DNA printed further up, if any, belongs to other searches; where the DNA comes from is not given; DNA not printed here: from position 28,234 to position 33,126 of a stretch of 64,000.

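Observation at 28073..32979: Stand-alone WXG100 plus FHA-fused (and possibly ubiquitin-like-fused) EccC/EssC-type ATPase: a minimal or chimeric type VII-like secretion module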

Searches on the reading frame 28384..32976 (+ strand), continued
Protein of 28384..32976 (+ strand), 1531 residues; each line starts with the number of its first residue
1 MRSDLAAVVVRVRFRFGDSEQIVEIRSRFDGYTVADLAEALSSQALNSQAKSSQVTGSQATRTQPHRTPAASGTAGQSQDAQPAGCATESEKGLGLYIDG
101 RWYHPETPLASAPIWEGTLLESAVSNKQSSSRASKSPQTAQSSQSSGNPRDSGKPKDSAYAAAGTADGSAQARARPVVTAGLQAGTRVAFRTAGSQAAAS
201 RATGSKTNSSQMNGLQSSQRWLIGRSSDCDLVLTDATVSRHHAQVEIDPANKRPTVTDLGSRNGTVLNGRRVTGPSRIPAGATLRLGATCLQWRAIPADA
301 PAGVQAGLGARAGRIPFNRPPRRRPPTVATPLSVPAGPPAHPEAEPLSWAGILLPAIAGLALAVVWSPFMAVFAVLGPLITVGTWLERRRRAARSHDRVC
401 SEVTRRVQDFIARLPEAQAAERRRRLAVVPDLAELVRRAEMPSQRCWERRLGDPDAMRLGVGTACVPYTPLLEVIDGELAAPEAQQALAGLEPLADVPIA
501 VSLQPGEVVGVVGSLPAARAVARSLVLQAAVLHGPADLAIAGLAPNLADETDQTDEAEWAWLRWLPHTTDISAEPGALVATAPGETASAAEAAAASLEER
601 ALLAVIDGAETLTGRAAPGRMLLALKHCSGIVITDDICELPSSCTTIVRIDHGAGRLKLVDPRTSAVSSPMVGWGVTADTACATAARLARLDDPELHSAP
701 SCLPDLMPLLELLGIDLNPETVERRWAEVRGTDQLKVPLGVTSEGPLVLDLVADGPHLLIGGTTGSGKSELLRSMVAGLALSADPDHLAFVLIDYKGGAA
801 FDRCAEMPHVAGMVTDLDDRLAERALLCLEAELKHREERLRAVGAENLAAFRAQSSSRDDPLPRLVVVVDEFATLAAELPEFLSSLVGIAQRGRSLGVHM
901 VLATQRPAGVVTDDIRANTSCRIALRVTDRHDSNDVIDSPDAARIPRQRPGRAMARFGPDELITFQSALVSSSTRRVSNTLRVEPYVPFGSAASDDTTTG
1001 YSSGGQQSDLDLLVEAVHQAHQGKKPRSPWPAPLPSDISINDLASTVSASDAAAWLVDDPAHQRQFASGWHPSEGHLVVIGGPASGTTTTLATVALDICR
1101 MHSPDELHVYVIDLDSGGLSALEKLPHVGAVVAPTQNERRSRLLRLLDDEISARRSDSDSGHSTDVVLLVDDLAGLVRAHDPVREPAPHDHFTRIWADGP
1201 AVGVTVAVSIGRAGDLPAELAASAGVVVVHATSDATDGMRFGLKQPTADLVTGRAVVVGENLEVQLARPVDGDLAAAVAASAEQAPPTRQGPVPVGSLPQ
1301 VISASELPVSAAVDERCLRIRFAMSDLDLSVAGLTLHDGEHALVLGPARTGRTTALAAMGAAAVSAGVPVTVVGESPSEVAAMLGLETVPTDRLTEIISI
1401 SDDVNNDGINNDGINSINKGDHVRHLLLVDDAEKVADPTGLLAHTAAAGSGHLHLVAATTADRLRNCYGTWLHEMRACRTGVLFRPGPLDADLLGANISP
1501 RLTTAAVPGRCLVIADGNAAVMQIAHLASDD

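Call 11: find_homologous_proteins(query=window:28384-32976:+)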
Query window:28384-32976:+ (1531 aa): 234 proteins with E <= 0.001 among 8000 candidates; the best 120 are listed.
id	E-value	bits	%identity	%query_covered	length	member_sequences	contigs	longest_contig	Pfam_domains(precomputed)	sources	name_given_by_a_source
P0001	0.0e+0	3359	100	100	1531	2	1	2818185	PF00498.32,PF16697.11,PF13401.13,PF01580.25,PF25199.2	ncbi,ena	-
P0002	0.0e+0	2225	71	99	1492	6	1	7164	PF00498.32,PF16697.11,PF13401.13,PF01580.25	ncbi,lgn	-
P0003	0.0e+0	2139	70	99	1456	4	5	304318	PF00498.32,PF16697.11,PF13401.13,PF01580.25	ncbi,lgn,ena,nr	ncbi:MAG: FtsK/SpoIIIE domain-containing protein [Acidimicrobiaceae bacterium]|nr:FtsK/SpoIIIE domai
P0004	0.0e+0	1984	66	99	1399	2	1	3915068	PF00498.32,PF16697.11,PF13401.13,PF01580.25,PF25199.2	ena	-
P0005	0.0e+0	1971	65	99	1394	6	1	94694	PF00498.32,PF16697.11,PF13401.13,PF01580.25,PF25199.2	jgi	jgi:S-DNA-T family DNA segregation ATPase FtsK/SpoIIIE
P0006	0.0e+0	1969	65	99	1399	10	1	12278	PF00498.32,PF16697.11,PF13401.13,PF01580.25,PF25199.2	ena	-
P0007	0.0e+0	1967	66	99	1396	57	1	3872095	PF00498.32,PF16697.11,PF13401.13,PF01580.25,PF25199.2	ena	-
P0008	0.0e+0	1965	66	99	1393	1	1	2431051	PF10412.16,PF00498.32,PF01935.24,PF16697.11,PF13401.13,PF01580.25,PF25199.2,PF13191.13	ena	-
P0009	0.0e+0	1959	65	99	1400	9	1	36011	PF00498.32,PF16697.11,PF13401.13,PF01580.25,PF25199.2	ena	-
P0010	0.0e+0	1954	66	99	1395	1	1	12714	PF00498.32,PF16697.11,PF13401.13,PF01580.25,PF25199.2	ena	-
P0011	0.0e+0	1952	65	99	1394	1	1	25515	PF00498.32,PF13245.13,PF16697.11,PF13401.13,PF01580.25,PF25199.2,PF13191.13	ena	-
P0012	0.0e+0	1951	65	98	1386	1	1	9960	PF00498.32,PF16697.11,PF13401.13,PF01580.25,PF25199.2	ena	-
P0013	0.0e+0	1948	65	99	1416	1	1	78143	PF00498.32,PF16697.11,PF13401.13,PF01580.25,PF25199.2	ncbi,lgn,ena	-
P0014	0.0e+0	1945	65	98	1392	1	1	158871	PF00498.32,PF16697.11,PF13401.13,PF01580.25,PF25199.2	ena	-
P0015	0.0e+0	1943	65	99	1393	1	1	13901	PF00498.32,PF16697.11,PF13401.13,PF01580.25,PF25199.2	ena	-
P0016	0.0e+0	1936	64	99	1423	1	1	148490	PF10412.16,PF00498.32,PF13245.13,PF16697.11,PF13401.13,PF01580.25,PF25199.2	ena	-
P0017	0.0e+0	1933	65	99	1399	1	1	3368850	PF00498.32,PF16697.11,PF13401.13,PF01580.25,PF25199.2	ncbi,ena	-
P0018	0.0e+0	1888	63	98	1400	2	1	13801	PF00498.32,PF16697.11,PF13401.13,PF01580.25,PF25199.2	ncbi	-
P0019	0.0e+0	1886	63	99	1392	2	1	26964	PF00498.32,PF16697.11,PF13401.13,PF01580.25,PF25199.2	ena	-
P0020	0.0e+0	1884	63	99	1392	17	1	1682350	PF00498.32,PF16697.11,PF13401.13,PF01580.25,PF25199.2,PF13191.13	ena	-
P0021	0.0e+0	1862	63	99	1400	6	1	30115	PF00498.32,PF16697.11,PF13401.13,PF01580.25,PF25199.2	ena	-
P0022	0.0e+0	1855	62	99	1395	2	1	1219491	PF00498.32,PF16697.11,PF13401.13,PF01580.25,PF25199.2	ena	-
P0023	0.0e+0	1855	63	98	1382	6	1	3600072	PF00498.32,PF16697.11,PF13401.13,PF01580.25,PF25199.2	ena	-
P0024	0.0e+0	1854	63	99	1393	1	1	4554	PF00498.32,PF16697.11,PF13401.13,PF01580.25,PF25199.2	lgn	-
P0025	0.0e+0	1816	61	99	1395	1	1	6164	PF00498.32,PF01935.24,PF16697.11,PF13401.13,PF01580.25,PF13191.13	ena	-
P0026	0.0e+0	1812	62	99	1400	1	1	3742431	PF00498.32,PF16697.11,PF13401.13,PF01580.25,PF25199.2,PF13191.13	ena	-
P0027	0.0e+0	1808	60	99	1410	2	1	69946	PF00498.32,PF16697.11,PF13401.13,PF01580.25,PF25199.2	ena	-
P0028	0.0e+0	1803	62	98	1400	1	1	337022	PF00498.32,PF16697.11,PF13401.13,PF01580.25,PF25199.2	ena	-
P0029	0.0e+0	1803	60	98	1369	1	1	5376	PF00498.32,PF16697.11,PF13401.13,PF01580.25,PF25199.2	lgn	-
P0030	0.0e+0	1799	59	97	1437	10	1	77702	PF00498.32,PF16697.11,PF13401.13,PF01580.25,PF25199.2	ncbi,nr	ncbi:MAG: FtsK/SpoIIIE domain-containing protein [Acidimicrobiaceae bacterium]|nr:FtsK/SpoIIIE domai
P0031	0.0e+0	1797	60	99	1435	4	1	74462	PF00498.32,PF16697.11,PF13401.13,PF01580.25,PF25199.2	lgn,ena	-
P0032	0.0e+0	1792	63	94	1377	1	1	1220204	PF00498.32,PF16697.11,PF13401.13,PF01580.25,PF25199.2,PF13191.13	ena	-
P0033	0.0e+0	1791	61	98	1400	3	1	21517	PF00498.32,PF16697.11,PF13401.13,PF01580.25,PF25199.2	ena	-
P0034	0.0e+0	1787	60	99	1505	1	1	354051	PF00498.32,PF16697.11,PF13401.13,PF01580.25,PF25199.2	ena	-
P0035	0.0e+0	1786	59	98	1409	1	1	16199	PF00498.32,PF16697.11,PF13401.13,PF01580.25,PF25199.2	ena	-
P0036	0.0e+0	1780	61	98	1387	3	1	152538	PF00498.32,PF16697.11,PF13401.13,PF01580.25,PF25199.2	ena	-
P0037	0.0e+0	1780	60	99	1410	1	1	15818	PF00498.32,PF16697.11,PF13401.13,PF01580.25,PF25199.2,PF13191.13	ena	-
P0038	0.0e+0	1780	60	98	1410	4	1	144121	PF00498.32,PF16697.11,PF13401.13,PF01580.25,PF25199.2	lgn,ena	-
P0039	0.0e+0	1779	60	99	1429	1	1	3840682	PF00498.32,PF13604.13,PF16697.11,PF13401.13,PF01580.25,PF25199.2,PF13191.13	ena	-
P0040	0.0e+0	1779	60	98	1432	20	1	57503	PF00498.32,PF16697.11,PF13401.13,PF01580.25,PF25199.2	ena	-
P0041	0.0e+0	1779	60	99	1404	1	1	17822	PF00498.32,PF16697.11,PF13401.13,PF01580.25,PF25199.2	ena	-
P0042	0.0e+0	1777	60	98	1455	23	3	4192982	PF00498.32,PF16697.11,PF13401.13,PF01580.25,PF25199.2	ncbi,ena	-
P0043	0.0e+0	1777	60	99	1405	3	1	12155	PF00498.32,PF16697.11,PF13401.13,PF01580.25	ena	-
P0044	0.0e+0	1777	59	99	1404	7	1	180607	PF00498.32,PF16697.11,PF13401.13,PF01580.25,PF25199.2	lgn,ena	-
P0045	0.0e+0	1776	61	98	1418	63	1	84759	PF00498.32,PF16697.11,PF13401.13,PF01580.25,PF25199.2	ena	-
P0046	0.0e+0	1774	60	99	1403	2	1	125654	PF00498.32,PF16697.11,PF13401.13,PF01580.25,PF25199.2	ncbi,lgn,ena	-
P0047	0.0e+0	1770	61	98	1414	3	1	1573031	PF00498.32,PF16697.11,PF13401.13,PF01580.25,PF25199.2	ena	-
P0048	0.0e+0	1769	60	99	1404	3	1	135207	PF00498.32,PF16697.11,PF13401.13,PF01580.25,PF25199.2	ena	-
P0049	0.0e+0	1767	60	98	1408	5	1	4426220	PF00498.32,PF16697.11,PF13401.13,PF01580.25,PF25199.2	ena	-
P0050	0.0e+0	1762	59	98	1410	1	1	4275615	PF00498.32,PF16697.11,PF13401.13,PF01580.25,PF25199.2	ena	-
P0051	0.0e+0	1762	61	98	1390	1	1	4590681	PF00498.32,PF16697.11,PF13401.13,PF01580.25,PF25199.2,PF13191.13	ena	-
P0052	0.0e+0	1761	59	98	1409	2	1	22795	PF00498.32,PF16697.11,PF13401.13,PF01580.25,PF25199.2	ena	-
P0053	0.0e+0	1759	59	98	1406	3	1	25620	PF00498.32,PF16697.11,PF13401.13,PF01580.25,PF25199.2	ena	-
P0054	0.0e+0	1759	59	98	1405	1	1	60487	PF00498.32,PF16697.11,PF13401.13,PF01580.25,PF25199.2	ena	-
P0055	0.0e+0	1759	60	98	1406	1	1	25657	PF00498.32,PF16697.11,PF13401.13,PF01580.25,PF25199.2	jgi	jgi:S-DNA-T family DNA segregation ATPase FtsK/SpoIIIE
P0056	0.0e+0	1754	60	99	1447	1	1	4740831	PF00498.32,PF16697.11,PF13401.13,PF01580.25,PF25199.2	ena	-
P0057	0.0e+0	1744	60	99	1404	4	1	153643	PF00498.32,PF16697.11,PF13401.13,PF01580.25,PF25199.2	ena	-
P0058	0.0e+0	1740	59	97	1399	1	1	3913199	PF00498.32,PF16697.11,PF13401.13,PF01580.25,PF25199.2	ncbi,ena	-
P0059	0.0e+0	1730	59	99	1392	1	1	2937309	PF00498.32,PF16697.11,PF13401.13,PF01580.25,PF25199.2,PF13191.13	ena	-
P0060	0.0e+0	1701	65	84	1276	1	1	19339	PF00498.32,PF13401.13,PF01580.25,PF25199.2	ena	-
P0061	0.0e+0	1658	57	99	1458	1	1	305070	PF00498.32,PF16697.11,PF05872.19,PF13401.13,PF01580.25,PF25199.2,PF13191.13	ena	-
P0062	0.0e+0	1656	56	99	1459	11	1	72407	PF00498.32,PF16697.11,PF13401.13,PF01580.25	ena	-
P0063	0.0e+0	1653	56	99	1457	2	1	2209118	PF00498.32,PF16697.11,PF13401.13,PF01580.25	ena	-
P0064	0.0e+0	1641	58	64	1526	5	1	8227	PF00498.32,PF16697.11,PF13401.13,PF01580.25,PF25199.2,PF13191.13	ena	-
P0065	0.0e+0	1580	53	99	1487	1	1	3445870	PF00498.32,PF13604.13,PF16697.11,PF00004.36,PF13401.13,PF01580.25,PF25199.2,PF20720.4,PF13191.13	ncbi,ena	-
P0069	0.0e+0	1535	53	98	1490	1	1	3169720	PF00498.32,PF16697.11,PF13401.13,PF01580.25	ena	-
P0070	0.0e+0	1483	51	99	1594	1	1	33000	PF00498.32,PF16697.11,PF13401.13,PF01580.25,PF25199.2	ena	-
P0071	0.0e+0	1481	51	100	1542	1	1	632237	PF00498.32,PF16697.11,PF13401.13,PF01580.25,PF25199.2,PF13191.13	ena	-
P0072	0.0e+0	1477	52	98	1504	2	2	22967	PF00498.32,PF16697.11,PF13401.13,PF01580.25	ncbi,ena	-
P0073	0.0e+0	1476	50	99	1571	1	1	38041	PF00498.32,PF16697.11,PF13401.13,PF01580.25,PF25199.2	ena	-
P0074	0.0e+0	1428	50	99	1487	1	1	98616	PF00498.32,PF16697.11,PF13401.13,PF01580.25,PF25199.2,PF13191.13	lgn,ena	-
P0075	0.0e+0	1420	50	99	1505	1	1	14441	PF00498.32,PF16697.11,PF13401.13,PF01580.25,PF25199.2,PF13191.13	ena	-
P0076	0.0e+0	1417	51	98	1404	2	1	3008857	PF00498.32,PF00005.34,PF16697.11,PF13401.13,PF01580.25,PF25199.2,PF13191.13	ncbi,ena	-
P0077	0.0e+0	1416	50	99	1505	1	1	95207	PF00498.32,PF16697.11,PF13401.13,PF01580.25,PF25199.2,PF13191.13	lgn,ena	-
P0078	0.0e+0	1398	49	99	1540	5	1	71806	PF00498.32,PF16697.11,PF13401.13,PF01580.25,PF25199.2,PF13191.13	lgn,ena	-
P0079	0.0e+0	1397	49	99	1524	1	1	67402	PF00498.32,PF16697.11,PF13401.13,PF01580.25,PF25199.2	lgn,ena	-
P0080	0.0e+0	1396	49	99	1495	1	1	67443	PF00498.32,PF16697.11,PF13401.13,PF01580.25,PF25199.2,PF13191.13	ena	-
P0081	0.0e+0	1388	49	99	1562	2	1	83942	PF00498.32,PF16697.11,PF13401.13,PF01580.25,PF25199.2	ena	-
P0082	0.0e+0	1388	49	99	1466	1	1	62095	PF00498.32,PF16697.11,PF13401.13,PF01580.25,PF25199.2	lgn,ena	-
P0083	0.0e+0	1387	49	98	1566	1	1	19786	PF00498.32,PF16697.11,PF13401.13,PF01580.25,PF25199.2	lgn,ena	-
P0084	0.0e+0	1385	49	98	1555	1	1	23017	PF00498.32,PF16697.11,PF13401.13,PF01580.25,PF25199.2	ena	-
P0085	0.0e+0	1385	49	98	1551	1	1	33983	PF00498.32,PF16697.11,PF13401.13,PF01580.25,PF25199.2,PF13191.13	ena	-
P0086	0.0e+0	1383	49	98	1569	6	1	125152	PF00498.32,PF16697.11,PF13401.13,PF01580.25,PF25199.2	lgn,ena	-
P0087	0.0e+0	1382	50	99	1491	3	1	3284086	PF00498.32,PF16697.11,PF13401.13,PF01580.25,PF25199.2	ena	-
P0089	0.0e+0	1376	49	99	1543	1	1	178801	PF00498.32,PF16697.11,PF13401.13,PF01580.25,PF25199.2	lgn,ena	-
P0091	0.0e+0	1369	50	98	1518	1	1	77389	PF00498.32,PF16697.11,PF13401.13,PF01580.25,PF25199.2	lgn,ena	-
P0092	0.0e+0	1369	49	99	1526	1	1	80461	PF00498.32,PF16697.11,PF13401.13,PF01580.25,PF25199.2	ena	-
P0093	0.0e+0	1368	49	99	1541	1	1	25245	PF00498.32,PF16697.11,PF13401.13,PF01580.25,PF25199.2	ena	-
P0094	0.0e+0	1368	47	99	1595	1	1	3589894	PF00498.32,PF16697.11,PF13401.13,PF01580.25,PF25199.2,PF13191.13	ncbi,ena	-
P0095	0.0e+0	1366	49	99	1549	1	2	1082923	PF00498.32,PF16697.11,PF13401.13,PF01580.25,PF25199.2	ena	-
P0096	0.0e+0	1366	49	99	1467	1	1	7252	PF00498.32,PF16697.11,PF13401.13,PF01580.25,PF25199.2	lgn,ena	-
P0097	0.0e+0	1358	62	72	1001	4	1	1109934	PF00498.32,PF16697.11,PF13401.13,PF01580.25,PF13191.13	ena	-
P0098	0.0e+0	1342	47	99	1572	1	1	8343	PF00498.32,PF16697.11,PF13401.13,PF01580.25,PF25199.2,PF13191.13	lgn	-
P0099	0.0e+0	1327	45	99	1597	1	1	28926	PF00498.32,PF16697.11,PF01580.25,PF25199.2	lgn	-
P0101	0.0e+0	1304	44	99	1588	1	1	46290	PF00498.32,PF16697.11,PF01580.25,PF25199.2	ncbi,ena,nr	ncbi:MAG: FtsK/SpoIIIE domain-containing protein [Acidimicrobiaceae bacterium]|nr:FtsK/SpoIIIE domai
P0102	0.0e+0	1260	45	93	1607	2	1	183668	PF00498.32,PF13245.13,PF16697.11,PF13401.13,PF01580.25,PF25199.2,PF13191.13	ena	-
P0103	0.0e+0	1246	51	85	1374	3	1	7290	PF00498.32,PF16697.11,PF13401.13,PF01580.25,PF25199.2,PF13191.13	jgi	jgi:S-DNA-T family DNA segregation ATPase FtsK/SpoIIIE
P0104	0.0e+0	1129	59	60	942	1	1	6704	PF00498.32,PF13401.13,PF01580.25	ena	-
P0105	0.0e+0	1124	48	85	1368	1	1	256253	PF00498.32,PF16697.11,PF13401.13,PF01580.25,PF25199.2,PF13191.13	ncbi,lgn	ncbi:MAG: FtsK/SpoIIIE domain-containing protein [Acidimicrobiales bacterium]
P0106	0.0e+0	1121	48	85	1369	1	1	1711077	PF00498.32,PF16697.11,PF13401.13,PF01580.25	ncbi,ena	-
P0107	0.0e+0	1119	48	85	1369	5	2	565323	PF00498.32,PF16697.11,PF13401.13,PF20703.4,PF01580.25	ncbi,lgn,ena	-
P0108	0.0e+0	1117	47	90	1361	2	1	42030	PF00498.32,PF16697.11,PF13401.13,PF20703.4,PF01580.25,PF25199.2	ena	-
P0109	0.0e+0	1115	48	86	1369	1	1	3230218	PF00498.32,PF16697.11,PF13401.13,PF01580.25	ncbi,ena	-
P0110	0.0e+0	1113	48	85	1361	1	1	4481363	PF00498.32,PF16697.11,PF13401.13,PF01580.25,PF25199.2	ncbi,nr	ncbi:MAG: FtsK/SpoIIIE domain-containing protein [Acidimicrobiales bacterium]|nr:FtsK/SpoIIIE domain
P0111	0.0e+0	1112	48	90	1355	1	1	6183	PF00498.32,PF13401.13,PF20703.4,PF01580.25,PF25199.2,PF13191.13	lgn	-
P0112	0.0e+0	1112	47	90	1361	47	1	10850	PF00498.32,PF16697.11,PF13401.13,PF20703.4,PF01580.25,PF25199.2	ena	-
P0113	0.0e+0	1106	46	89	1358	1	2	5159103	PF10412.16,PF00498.32,PF13245.13,PF16697.11,PF13401.13,PF20703.4,PF01580.25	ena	-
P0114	0.0e+0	1101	48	86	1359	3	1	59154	PF00498.32,PF13401.13,PF01580.25,PF25199.2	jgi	jgi:S-DNA-T family DNA segregation ATPase FtsK/SpoIIIE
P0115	0.0e+0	1100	48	85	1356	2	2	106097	PF00498.32,PF16697.11,PF13401.13,PF01580.25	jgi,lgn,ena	-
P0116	0.0e+0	1098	47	85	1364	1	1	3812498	PF00498.32,PF16697.11,PF13401.13,PF01580.25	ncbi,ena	-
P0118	0.0e+0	1096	46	95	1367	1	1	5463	PF00498.32,PF16697.11,PF13401.13,PF01580.25,PF25199.2,PF13191.13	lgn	-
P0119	0.0e+0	1096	48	85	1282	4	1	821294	PF00498.32,PF16697.11,PF13401.13,PF01580.25,PF25199.2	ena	-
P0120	0.0e+0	1095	47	85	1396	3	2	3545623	PF00498.32,PF16697.11,PF13401.13,PF01580.25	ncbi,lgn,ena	-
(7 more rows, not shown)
